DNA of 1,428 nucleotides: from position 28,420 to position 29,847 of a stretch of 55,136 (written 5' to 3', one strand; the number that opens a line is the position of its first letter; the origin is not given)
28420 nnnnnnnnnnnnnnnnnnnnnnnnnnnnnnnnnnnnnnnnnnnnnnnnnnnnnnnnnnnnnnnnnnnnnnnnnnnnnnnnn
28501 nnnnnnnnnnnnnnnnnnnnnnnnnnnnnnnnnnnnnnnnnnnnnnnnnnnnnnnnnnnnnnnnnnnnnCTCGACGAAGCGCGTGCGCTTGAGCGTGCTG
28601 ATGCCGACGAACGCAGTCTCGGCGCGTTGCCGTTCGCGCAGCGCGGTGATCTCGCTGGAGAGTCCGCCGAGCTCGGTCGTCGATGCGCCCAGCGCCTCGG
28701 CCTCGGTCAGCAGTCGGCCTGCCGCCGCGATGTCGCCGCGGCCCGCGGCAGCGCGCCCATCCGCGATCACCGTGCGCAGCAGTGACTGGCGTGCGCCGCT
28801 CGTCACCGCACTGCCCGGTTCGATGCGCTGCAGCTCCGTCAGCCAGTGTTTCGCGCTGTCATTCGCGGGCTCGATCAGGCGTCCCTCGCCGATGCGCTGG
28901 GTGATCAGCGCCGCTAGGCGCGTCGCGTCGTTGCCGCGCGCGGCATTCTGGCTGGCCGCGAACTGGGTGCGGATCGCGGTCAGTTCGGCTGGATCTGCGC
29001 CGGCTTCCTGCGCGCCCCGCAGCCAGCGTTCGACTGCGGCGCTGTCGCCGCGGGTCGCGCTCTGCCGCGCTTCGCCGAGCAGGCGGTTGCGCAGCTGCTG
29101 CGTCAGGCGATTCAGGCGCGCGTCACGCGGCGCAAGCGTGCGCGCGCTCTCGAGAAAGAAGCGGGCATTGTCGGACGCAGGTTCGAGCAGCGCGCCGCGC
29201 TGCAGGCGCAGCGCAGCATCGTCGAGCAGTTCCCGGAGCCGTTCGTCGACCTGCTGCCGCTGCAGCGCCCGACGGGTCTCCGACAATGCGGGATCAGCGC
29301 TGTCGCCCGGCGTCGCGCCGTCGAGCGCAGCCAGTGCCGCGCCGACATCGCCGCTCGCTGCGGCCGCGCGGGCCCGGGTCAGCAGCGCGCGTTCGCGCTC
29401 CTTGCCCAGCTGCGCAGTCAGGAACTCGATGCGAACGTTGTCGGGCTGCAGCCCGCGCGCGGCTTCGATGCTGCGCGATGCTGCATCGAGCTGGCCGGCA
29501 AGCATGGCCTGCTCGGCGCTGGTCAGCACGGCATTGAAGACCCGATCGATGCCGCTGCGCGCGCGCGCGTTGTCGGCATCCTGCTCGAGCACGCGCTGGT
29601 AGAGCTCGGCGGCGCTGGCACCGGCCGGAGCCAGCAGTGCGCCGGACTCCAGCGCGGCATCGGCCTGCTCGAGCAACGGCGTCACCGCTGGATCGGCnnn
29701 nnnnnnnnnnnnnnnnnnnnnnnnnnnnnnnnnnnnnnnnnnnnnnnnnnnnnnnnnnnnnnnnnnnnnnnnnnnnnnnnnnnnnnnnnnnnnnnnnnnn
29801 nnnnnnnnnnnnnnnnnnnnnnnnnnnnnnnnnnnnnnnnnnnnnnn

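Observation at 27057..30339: Receiver-TM-repeat-TonB_C protein paired with a pseudo-receiver Ser/Thr kinase: candidate undescribed trans-envelope signalling module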

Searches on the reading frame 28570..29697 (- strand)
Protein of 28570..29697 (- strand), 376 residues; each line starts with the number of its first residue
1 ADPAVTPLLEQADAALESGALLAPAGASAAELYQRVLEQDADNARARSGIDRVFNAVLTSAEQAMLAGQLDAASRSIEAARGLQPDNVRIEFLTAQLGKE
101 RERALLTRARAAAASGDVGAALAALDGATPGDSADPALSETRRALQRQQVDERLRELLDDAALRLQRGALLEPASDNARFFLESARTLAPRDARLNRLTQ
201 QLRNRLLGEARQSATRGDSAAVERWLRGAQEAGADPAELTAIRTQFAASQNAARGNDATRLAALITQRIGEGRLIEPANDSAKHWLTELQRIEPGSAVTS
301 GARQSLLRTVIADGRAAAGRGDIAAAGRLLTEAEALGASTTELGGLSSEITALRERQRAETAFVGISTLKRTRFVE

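Call 32: search_protein_families(library=pfam, proteins=[window:28570-29697:-], max_evalue=10)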
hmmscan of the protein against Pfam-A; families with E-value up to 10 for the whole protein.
window:28570-29697:- (376 aa): 4 families
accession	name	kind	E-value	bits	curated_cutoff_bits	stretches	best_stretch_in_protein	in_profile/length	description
PF13414.12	TPR_11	-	0.19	11.9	26.8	1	29-48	13-32/42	TPR repeat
PF07635.16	PSCyt1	-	0.21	12.6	22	1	9-43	16-53/59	Planctomycete cytochrome C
PF14559.12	TPR_19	-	5.4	7.9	25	1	27-96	8-67/68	Tetratricopeptide repeat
PF13428.12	TPR_14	-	6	8.3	23.5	2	55-97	2-44/44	Tetratricopeptide repeat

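Call 60: search_protein_representatives(protein=window:28585-29697:-)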
Query: 371 residues. Proteins with E-value up to 0.001 (for the whole library): 1608; up to 1e-10: 519; up to 1e-30: 52. The best 150 are listed.
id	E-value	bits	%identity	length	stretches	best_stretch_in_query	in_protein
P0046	2.2e-86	306.9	51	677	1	2-371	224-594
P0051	6.4e-71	256.1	50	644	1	49-371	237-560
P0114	9.0e-70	252.4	45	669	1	4-357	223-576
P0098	2.0e-69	251.2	42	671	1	3-359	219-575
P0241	1.7e-65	238.3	40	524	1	3-354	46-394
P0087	4.1e-65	237.1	42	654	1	5-370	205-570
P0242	7.6e-64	232.9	42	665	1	2-370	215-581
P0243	4.3e-63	230.4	47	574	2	139-359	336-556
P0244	1.0e-61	225.9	46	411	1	54-371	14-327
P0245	8.3e-57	209.8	42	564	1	21-306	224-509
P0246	1.9e-56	208.6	38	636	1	3-348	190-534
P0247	1.2e-54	202.7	41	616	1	48-370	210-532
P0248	1.2e-54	202.7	46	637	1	56-371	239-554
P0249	1.5e-54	202.4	37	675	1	2-363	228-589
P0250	1.7e-54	202.2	54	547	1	2-237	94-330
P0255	1.3e-51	192.7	32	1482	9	8-107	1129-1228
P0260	1.3e-47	179.6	32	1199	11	5-117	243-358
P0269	1.2e-37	146.9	28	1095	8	6-99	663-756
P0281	6.3e-33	131.3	33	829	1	7-354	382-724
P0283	2.5e-32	129.4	33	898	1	8-357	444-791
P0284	2.8e-32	129.2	32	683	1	5-346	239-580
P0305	5.0e-27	111.9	30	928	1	7-355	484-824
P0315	4.3e-25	105.6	32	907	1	9-348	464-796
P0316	4.5e-25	105.5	29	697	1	1-363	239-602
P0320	1.1e-24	104.2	33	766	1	2-356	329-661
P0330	9.8e-24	101.1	30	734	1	3-354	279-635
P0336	2.9e-23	99.6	31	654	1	2-368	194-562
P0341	8.5e-23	98.1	31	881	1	11-350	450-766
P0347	2.5e-22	96.5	28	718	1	5-345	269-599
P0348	2.6e-22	96.5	30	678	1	5-352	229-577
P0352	4.2e-22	95.8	31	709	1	5-352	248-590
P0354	5.7e-22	95.3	30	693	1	1-356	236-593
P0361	1.4e-21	94.0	27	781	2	5-339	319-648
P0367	2.9e-21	93.0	30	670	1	5-370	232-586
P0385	4.6e-20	89.1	27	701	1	2-340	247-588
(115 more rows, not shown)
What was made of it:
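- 28615..29685 (-): Periplasmic all-helical TPR-like superhelix, residues about 219-575. 1608 relatives in the representative library (call 60).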

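Call 61: search_protein_families(library=pfam, proteins=[P0281, P0283, P0305, P0315, P0341, P0320, P0255, P0260, P0269, P0330], max_evalue=0.001)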
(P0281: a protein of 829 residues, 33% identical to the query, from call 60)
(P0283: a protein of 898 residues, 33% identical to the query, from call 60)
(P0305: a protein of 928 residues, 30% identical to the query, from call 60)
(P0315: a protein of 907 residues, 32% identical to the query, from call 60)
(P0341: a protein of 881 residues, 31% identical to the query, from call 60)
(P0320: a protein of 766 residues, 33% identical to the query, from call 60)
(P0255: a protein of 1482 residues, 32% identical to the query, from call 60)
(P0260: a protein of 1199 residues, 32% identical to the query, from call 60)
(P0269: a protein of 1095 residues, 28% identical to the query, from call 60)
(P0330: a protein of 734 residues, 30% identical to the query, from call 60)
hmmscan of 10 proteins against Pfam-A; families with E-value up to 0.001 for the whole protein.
P0281 (829 aa): 4 families
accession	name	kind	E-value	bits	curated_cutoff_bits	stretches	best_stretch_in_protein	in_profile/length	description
PF03544.19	TonB_C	-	2.5e-17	63.5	24.6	1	749-826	2-79/79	Gram-negative bacterial TonB protein C-terminal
PF00072.30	Response_reg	-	6.1e-09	36.5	30.2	1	7-116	1-110/111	Response regulator receiver domain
PF14559.12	TPR_19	-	0.00059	20.5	25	1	402-464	8-60/68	Tetratricopeptide repeat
PF07719.23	TPR_2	-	0.00063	20.1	27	0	403-416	19-32/34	Tetratricopeptide repeat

P0283 (898 aa): 3 families
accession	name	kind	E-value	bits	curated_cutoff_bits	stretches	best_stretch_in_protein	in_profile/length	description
PF03544.19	TonB_C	-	4.2e-15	56.4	24.6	1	820-895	3-79/79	Gram-negative bacterial TonB protein C-terminal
PF00072.30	Response_reg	-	3.8e-08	33.9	30.2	1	17-126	1-110/111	Response regulator receiver domain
PF14559.12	TPR_19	-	0.00099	19.8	25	0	716-778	8-60/68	Tetratricopeptide repeat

P0305 (928 aa): 2 families
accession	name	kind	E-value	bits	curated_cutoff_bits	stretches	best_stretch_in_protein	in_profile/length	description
PF03544.19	TonB_C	-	3.7e-12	46.9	24.6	1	846-927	2-79/79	Gram-negative bacterial TonB protein C-terminal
PF00072.30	Response_reg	-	2e-05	25.2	30.2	1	71-180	1-110/111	Response regulator receiver domain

P0315 (907 aa): 2 families
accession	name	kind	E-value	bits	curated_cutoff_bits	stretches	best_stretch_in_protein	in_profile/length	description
PF03544.19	TonB_C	-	6e-13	49.5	24.6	1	825-906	2-79/79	Gram-negative bacterial TonB protein C-terminal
PF00072.30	Response_reg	-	9.5e-06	26.2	30.2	1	77-185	1-110/111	Response regulator receiver domain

P0341 (881 aa): 2 families
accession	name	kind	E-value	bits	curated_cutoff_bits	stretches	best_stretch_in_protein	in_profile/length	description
PF03544.19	TonB_C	-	1.8e-08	35.1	24.6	1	793-874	2-79/79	Gram-negative bacterial TonB protein C-terminal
PF00072.30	Response_reg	-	7.3e-08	33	30.2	1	49-158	1-110/111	Response regulator receiver domain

P0320 (766 aa): 2 families
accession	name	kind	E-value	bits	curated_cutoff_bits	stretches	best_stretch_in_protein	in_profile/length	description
PF03544.19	TonB_C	-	2.3e-18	66.8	24.6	1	687-764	2-79/79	Gram-negative bacterial TonB protein C-terminal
PF14559.12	TPR_19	-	0.00083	20.1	25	0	515-551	32-68/68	Tetratricopeptide repeat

P0255 (1482 aa): 15 families
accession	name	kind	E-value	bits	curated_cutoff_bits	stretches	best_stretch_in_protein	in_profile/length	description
PF13401.12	AAA_22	-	5.9e-24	85.3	27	1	41-170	3-130/130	AAA domain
PF14853.12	Fis1_TPR_C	-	8e-11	42.4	25.3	0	1082-1104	17-39/53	Fis1 C-terminal tetratricopeptide repeat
PF14559.12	TPR_19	-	1.5e-08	35.3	25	0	1148-1217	8-67/68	Tetratricopeptide repeat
PF13601.12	HTH_34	-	8.7e-08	32.7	27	0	1034-1051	61-78/80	Winged helix DNA-binding domain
PF13191.12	AAA_16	-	1.5e-06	29.2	32.6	1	44-148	25-158/167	AAA ATPase domain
PF13428.12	TPR_14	-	2e-06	28.3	23.5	0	1287-1327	4-44/44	Tetratricopeptide repeat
PF13431.12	TPR_17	-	5.5e-06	26.7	24.4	0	1154-1176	2-24/34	Tetratricopeptide repeat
PF13173.12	AAA_14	-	1.2e-05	25.7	27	1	45-196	4-128/129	AAA domain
PF02492.25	cobW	-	0.00011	22.3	20.7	1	45-79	2-36/180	CobW/HypB/UreG, nucleotide-binding domain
PF04577.19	Glyco_transf_61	-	0.00015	22.4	27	0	1125-1151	99-125/137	Glycosyltransferase 61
PF01637.24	ATPase_2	-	0.00029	21.2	33.2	0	42-136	19-124/225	ATPase domain predominantly from Archaea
PF13245.12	AAA_19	-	0.00039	21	25.1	1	44-162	12-124/134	AAA domain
PF01443.25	Viral_helicase1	-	0.00044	20.6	21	0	47-147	2-84/228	Viral superfamily 1 RNA helicase core domain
PF10696.14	DUF2501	-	0.00053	20.6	21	0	844-868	10-34/78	Protein of unknown function (DUF2501)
PF04328.18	Sel_put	-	0.00057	20.4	25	0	1037-1054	17-35/61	Selenoprotein, putative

P0260 (1199 aa): 9 families
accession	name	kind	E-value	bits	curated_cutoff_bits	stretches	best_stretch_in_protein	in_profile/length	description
PF13414.12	TPR_11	-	8.8e-35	118.6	26.8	1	31-55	11-35/42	TPR repeat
PF00515.34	TPR_1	-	3.5e-22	77.7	27.8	0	31-47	18-34/34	Tetratricopeptide repeat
PF13181.12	TPR_8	-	3.6e-22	77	25.7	0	1127-1143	18-34/34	Tetratricopeptide repeat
PF14559.12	TPR_19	-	6e-20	71.8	25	1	152-218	8-64/68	Tetratricopeptide repeat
PF13431.12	TPR_17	-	2.8e-17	61.9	24.4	0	37-57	2-22/34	Tetratricopeptide repeat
PF07719.23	TPR_2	-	8.1e-17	60.3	27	0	31-47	18-34/34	Tetratricopeptide repeat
PF13428.12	TPR_14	-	7.4e-08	32.8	23.5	0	180-216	2-38/44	Tetratricopeptide repeat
PF13176.12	TPR_7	-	1.2e-05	25.5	27.9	0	838-870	1-33/36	Tetratricopeptide repeat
PF24575.1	TPR_Slam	-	0.00015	22.5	35.2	0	31-59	64-92/104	Surface lipoprotein assembly modifier, N-terminal TPR repeats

P0269 (1095 aa): 15 families
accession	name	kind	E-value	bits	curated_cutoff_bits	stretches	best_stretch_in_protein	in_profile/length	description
PF07719.23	TPR_2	-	8.7e-28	94.6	27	0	498-526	6-34/34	Tetratricopeptide repeat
PF14559.12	TPR_19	-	7.7e-25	87.4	25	1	582-651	8-66/68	Tetratricopeptide repeat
PF13428.12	TPR_14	-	7.1e-21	73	23.5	0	498-534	6-42/44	Tetratricopeptide repeat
PF00515.34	TPR_1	-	1.6e-19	69.2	27.8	0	615-642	7-34/34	Tetratricopeptide repeat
PF13414.12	TPR_11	-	2.9e-13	49.7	26.8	0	504-532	5-33/42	TPR repeat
PF13181.12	TPR_8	-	7.4e-12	44.9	25.7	0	1020-1048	4-32/34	Tetratricopeptide repeat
PF13174.12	TPR_6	-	2.6e-11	43.8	26.3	0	612-640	3-31/33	Tetratricopeptide repeat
PF14853.12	Fis1_TPR_C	-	1.7e-10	41.4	25.3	0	291-326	3-38/53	Fis1 C-terminal tetratricopeptide repeat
PF13176.12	TPR_7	-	2.8e-10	39.9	27.9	0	613-641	3-31/36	Tetratricopeptide repeat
PF13432.12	TPR_16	-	8.8e-10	39.3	32.7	0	498-526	2-30/65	Tetratricopeptide repeat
PF13424.12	TPR_12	-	1.4e-06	28.9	30.1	0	613-638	49-74/77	Tetratricopeptide repeat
PF25064.1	ARM_TT21_5th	-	3.2e-06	27.9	27.8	0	623-682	15-68/117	TT21 fifth ARM repeats domain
PF13525.12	YfiO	-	3.6e-05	24.1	25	0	391-484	5-88/203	Outer membrane lipoprotein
PF01239.28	PPTA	-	6.9e-05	22.8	29.5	0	893-917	7-31/32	Protein prenyltransferase alpha subunit repeat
PF13431.12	TPR_17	-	0.00045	20.7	24.4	0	588-630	2-34/34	Tetratricopeptide repeat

P0330 (734 aa): 1 family
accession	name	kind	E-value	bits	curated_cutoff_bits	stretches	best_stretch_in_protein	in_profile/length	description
PF03544.19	TonB_C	-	5.5e-14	52.8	24.6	1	656-733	2-79/79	Gram-negative bacterial TonB protein C-terminal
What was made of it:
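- On Response-regulator receiver (REC) domain: gene A: Remote relatives P0281, P0283 and P0341 pass through a second, N-terminal receiver (call 61).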

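Call 62: find_encoding_contigs(protein=P0281, flank=7000, max_places=3)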
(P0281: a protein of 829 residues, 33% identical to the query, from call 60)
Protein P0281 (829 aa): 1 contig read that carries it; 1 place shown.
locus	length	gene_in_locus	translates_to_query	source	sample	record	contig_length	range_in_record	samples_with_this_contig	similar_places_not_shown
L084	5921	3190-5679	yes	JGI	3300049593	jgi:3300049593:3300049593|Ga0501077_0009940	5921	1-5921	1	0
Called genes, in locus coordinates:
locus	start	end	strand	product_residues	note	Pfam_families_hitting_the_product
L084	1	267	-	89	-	?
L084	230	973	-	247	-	PF20772:TACO1_YebC_N, PF01709:Transcrip_reg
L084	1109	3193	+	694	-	PF13328:HD_4, PF04607:RelA_SpoT, PF02824:TGS, PF19296:RelA_AH, PF28438:RelA_RIS, PF13291:ACT_4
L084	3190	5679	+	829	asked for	PF00072:Response_reg (faint), PF03544:TonB_C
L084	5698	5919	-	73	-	?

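Call 63: find_encoding_contigs(protein=P0305, flank=7000, max_places=3)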
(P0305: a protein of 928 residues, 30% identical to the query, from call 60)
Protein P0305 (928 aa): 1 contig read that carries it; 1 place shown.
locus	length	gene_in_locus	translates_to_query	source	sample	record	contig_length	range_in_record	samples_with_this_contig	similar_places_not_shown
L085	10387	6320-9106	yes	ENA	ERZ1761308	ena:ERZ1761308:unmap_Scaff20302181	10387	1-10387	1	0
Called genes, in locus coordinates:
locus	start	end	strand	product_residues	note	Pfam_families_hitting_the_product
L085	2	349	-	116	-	?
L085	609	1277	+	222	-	PF01135:PCMT, PF00398:RrnaAD, PF06325:PrmA (weak), PF13847:Methyltransf_31 (weak), PF08241:Methyltransf_11 (weak), PF13649:Methyltransf_25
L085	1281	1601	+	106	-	PF00581:Rhodanese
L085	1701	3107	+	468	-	PF02321:OEP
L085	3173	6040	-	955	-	PF03710:GlnE, PF08335:GlnD_UR_UTase, PF03710:GlnE, PF08335:GlnD_UR_UTase (weak)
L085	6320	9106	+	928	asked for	PF00072:Response_reg (faint), PF03544:TonB_C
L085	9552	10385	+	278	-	?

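Call 65: search_protein_families(library=pfam, proteins=[P0284, P0316, P0347, P0348, P0352, P0354, P0367, P0385, P0361, P0336], max_evalue=0.01)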
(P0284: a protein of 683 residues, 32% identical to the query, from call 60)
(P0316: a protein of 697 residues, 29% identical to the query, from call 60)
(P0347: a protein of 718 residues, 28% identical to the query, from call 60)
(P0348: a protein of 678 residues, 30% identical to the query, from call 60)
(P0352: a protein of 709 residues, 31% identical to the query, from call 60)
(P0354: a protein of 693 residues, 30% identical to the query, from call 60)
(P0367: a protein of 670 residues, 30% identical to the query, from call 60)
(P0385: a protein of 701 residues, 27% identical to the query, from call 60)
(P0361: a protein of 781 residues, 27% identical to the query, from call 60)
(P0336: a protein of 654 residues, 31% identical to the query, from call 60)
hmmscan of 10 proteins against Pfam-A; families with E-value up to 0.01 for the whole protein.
P0284 (683 aa): 1 family
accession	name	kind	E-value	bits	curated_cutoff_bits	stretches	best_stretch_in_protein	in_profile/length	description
PF03544.19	TonB_C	-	5.3e-17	62.5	24.6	1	603-680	2-78/79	Gram-negative bacterial TonB protein C-terminal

P0316 (697 aa): 2 families
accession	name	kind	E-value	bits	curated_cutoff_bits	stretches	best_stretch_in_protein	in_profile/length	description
PF03544.19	TonB_C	-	4.5e-18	65.9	24.6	1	617-694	2-79/79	Gram-negative bacterial TonB protein C-terminal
PF13103.11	TonB_2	-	0.0033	17.9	22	0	632-679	27-74/85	TonB C terminal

P0347 (718 aa): 1 family
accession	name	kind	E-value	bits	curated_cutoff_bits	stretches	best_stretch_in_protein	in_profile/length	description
PF03544.19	TonB_C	-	6e-17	62.3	24.6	1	639-716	2-79/79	Gram-negative bacterial TonB protein C-terminal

P0348 (678 aa): 2 families
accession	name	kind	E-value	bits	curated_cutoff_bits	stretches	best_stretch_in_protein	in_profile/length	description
PF03544.19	TonB_C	-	2.7e-16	60.2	24.6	1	596-672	2-77/79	Gram-negative bacterial TonB protein C-terminal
PF14559.12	TPR_19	-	0.006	17.3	25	1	251-321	8-68/68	Tetratricopeptide repeat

P0352 (709 aa): 1 family
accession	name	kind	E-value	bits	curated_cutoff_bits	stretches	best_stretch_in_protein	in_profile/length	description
PF03544.19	TonB_C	-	2.3e-17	63.6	24.6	1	631-706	3-78/79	Gram-negative bacterial TonB protein C-terminal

P0354 (693 aa): 2 families
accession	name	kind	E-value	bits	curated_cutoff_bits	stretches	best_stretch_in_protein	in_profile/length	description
PF03544.19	TonB_C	-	8.7e-18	65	24.6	1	614-690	3-79/79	Gram-negative bacterial TonB protein C-terminal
PF14559.12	TPR_19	-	0.0033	18.2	25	1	262-328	8-64/68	Tetratricopeptide repeat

P0367 (670 aa): 1 family
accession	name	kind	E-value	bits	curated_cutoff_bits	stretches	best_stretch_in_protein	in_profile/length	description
PF03544.19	TonB_C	-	2e-22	79.8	24.6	1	592-668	2-78/79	Gram-negative bacterial TonB protein C-terminal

P0385 (701 aa): 2 families
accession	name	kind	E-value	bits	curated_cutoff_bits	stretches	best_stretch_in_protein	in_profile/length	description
PF03544.19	TonB_C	-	1.4e-19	70.8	24.6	1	623-699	3-79/79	Gram-negative bacterial TonB protein C-terminal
PF20663.3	COG4_N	-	0.0077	16.7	27.3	0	244-330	5-93/107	Conserved oligomeric Golgi complex subunit 4, N-terminal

P0361 (781 aa): 1 family
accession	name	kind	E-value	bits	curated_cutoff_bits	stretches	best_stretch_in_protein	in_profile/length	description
PF03544.19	TonB_C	-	2.4e-16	60.4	24.6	1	691-768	2-79/79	Gram-negative bacterial TonB protein C-terminal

P0336 (654 aa): 1 family
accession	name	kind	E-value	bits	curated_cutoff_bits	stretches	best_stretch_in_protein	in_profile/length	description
PF03544.19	TonB_C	-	3.4e-14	53.5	24.6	1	575-652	2-79/79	Gram-negative bacterial TonB protein C-terminal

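Call 68: find_encoding_contigs(protein=P0284, flank=6000, max_places=3)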
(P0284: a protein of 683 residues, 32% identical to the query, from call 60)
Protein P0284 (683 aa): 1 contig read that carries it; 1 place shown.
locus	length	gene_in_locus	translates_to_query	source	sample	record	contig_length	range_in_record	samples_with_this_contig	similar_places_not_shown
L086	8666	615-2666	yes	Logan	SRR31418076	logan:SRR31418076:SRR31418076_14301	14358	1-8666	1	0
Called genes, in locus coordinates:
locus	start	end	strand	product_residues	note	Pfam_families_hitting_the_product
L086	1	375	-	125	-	?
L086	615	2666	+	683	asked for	PF03544:TonB_C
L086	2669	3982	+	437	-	PF07714:PK_Tyr_Ser-Thr, PF00069:Pkinase, PF01636:APH (faint)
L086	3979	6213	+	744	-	PF01627:Hpt, PF02518:HATPase_c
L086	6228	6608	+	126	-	PF00072:Response_reg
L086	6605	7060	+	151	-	PF13690:CheX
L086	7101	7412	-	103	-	-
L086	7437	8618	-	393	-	PF02771:Acyl-CoA_dh_N, PF02770:Acyl-CoA_dh_M, PF00441:Acyl-CoA_dh_1, PF08028:Acyl-CoA_dh_2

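Call 69: find_encoding_contigs(protein=P0347, flank=6000, max_places=3)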
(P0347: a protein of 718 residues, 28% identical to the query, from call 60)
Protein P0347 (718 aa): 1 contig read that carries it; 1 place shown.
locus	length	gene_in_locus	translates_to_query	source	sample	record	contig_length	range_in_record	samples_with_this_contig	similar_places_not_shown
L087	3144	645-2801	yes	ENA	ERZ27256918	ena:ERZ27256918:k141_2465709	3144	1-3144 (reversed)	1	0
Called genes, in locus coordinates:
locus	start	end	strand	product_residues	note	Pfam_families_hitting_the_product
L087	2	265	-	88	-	?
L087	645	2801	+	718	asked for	PF03544:TonB_C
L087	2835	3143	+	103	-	?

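Call 70: find_encoding_contigs(protein=P0316, flank=6000, max_places=3)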
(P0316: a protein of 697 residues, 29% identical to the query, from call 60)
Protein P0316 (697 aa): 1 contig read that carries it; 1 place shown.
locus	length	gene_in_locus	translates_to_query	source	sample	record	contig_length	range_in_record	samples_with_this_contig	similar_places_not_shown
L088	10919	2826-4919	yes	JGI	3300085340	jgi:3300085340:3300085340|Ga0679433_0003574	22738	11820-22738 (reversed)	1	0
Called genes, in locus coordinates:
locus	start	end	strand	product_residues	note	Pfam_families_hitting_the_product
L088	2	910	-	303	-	?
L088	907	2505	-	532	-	PF02652:Lactate_perm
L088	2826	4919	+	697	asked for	PF03544:TonB_C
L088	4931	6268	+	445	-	PF00069:Pkinase, PF07714:PK_Tyr_Ser-Thr, PF06293:Kdo (weak), PF01636:APH (weak)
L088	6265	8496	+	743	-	PF01627:Hpt, PF02518:HATPase_c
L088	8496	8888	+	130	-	PF00072:Response_reg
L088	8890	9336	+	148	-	PF13690:CheX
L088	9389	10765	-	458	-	PF04293:SpoVR, PF24755:SpoVR_C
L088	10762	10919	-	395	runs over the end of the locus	PF04285:DUF444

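Call 76: search_protein_families(library=pfam, proteins=[L086:3979-6213:+, L086:2669-3982:+], max_evalue=0.01)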
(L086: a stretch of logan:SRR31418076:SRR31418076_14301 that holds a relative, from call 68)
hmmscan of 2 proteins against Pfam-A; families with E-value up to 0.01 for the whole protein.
L086:3979-6213:+ (744 aa): 2 families
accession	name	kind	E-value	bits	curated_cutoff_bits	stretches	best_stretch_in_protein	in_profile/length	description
PF02518.31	HATPase_c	-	2.9e-13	50.7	26.4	1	598-736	5-109/111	Histidine kinase-, DNA gyrase B-, and HSP90-like ATPase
PF01627.28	Hpt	-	2.3e-08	34.6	24.6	1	404-483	3-70/84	Hpt domain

L086:2669-3982:+ (437 aa): 9 families
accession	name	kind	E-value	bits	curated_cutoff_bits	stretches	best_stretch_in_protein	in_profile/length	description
PF00069.31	Pkinase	-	7.5e-45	153.8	31.7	1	186-418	17-257/263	Protein kinase domain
PF07714.23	PK_Tyr_Ser-Thr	-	4.5e-31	108.5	23.1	1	188-413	23-249/258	Protein tyrosine and serine/threonine kinase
PF01636.29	APH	-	1.5e-08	35.1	23.2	1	288-319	169-201/239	Phosphotransferase enzyme family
PF19974.5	TCAD9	-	0.00016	21.4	40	1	238-317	263-326/429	Ternary complex associated domain 9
PF06293.20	Kdo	-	0.00018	21.5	21.3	1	257-319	105-173/207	Lipopolysaccharide kinase (Kdo/WaaP) family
PF01163.29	RIO1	-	0.00051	20.2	22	1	243-313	79-149/187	RIO domain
PF03109.22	ABC1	-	0.0012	18.5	22.9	1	247-316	145-215/244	ABC1 atypical kinase-like domain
PF17667.7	Pkinase_fungal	-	0.0046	16.2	24.1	1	284-346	303-369/387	Fungal protein kinase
PF00072.30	Response_reg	-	0.0058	17.2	30.2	0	29-133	2-96/111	Response regulator receiver domain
